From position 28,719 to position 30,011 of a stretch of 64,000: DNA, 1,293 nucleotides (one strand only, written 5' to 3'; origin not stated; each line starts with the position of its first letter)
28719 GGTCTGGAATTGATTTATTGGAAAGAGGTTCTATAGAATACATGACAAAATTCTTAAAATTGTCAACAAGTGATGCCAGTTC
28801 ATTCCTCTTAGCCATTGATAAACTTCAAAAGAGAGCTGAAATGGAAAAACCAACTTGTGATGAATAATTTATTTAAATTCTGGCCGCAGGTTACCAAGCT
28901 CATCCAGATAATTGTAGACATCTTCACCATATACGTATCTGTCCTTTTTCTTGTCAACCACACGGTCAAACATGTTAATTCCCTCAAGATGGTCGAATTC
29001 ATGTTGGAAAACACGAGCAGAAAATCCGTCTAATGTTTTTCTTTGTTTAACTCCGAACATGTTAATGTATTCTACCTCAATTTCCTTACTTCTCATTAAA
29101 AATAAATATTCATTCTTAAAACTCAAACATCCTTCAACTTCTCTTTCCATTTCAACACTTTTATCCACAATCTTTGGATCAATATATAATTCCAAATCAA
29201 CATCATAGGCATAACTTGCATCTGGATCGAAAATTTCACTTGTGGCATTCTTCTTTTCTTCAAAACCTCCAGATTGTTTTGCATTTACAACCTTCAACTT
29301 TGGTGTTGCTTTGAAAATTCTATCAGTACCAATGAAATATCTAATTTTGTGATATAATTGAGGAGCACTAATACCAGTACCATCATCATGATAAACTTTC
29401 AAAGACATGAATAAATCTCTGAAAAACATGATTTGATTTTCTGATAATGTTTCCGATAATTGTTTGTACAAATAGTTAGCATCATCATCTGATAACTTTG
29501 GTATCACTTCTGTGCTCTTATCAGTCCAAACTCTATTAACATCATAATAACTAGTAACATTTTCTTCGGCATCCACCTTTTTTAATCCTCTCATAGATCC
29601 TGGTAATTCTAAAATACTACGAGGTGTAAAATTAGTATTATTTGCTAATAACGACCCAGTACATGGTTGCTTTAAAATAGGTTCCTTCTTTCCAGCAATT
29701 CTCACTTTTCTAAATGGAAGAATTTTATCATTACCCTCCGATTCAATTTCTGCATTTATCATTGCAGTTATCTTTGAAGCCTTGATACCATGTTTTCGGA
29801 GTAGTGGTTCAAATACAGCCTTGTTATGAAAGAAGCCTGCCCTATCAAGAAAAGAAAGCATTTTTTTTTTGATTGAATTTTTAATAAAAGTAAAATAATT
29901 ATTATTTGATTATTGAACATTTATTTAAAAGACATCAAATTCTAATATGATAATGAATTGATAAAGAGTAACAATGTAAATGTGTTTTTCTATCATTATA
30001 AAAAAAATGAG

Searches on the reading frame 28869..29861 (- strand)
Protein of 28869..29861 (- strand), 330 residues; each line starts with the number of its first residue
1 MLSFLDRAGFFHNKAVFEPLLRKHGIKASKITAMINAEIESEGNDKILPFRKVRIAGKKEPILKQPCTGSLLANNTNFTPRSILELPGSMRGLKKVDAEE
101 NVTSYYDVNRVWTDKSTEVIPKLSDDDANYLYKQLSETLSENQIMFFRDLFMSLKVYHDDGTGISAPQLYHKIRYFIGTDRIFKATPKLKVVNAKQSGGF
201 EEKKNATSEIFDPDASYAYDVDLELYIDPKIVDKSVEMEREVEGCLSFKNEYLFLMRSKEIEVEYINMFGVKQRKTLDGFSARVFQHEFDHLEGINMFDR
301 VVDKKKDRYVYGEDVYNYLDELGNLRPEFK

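Call 55: search_protein_families(library=pfam, proteins=[window:28869-29861:-], max_evalue=0.0001)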
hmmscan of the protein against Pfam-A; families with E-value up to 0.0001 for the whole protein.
window:28869-29861:- (330 aa): 1 family
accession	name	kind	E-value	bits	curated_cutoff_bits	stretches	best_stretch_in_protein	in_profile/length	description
PF01327.26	Pep_deformylase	-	4.3e-27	95.1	22.8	1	121-306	20-155/156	Polypeptide deformylase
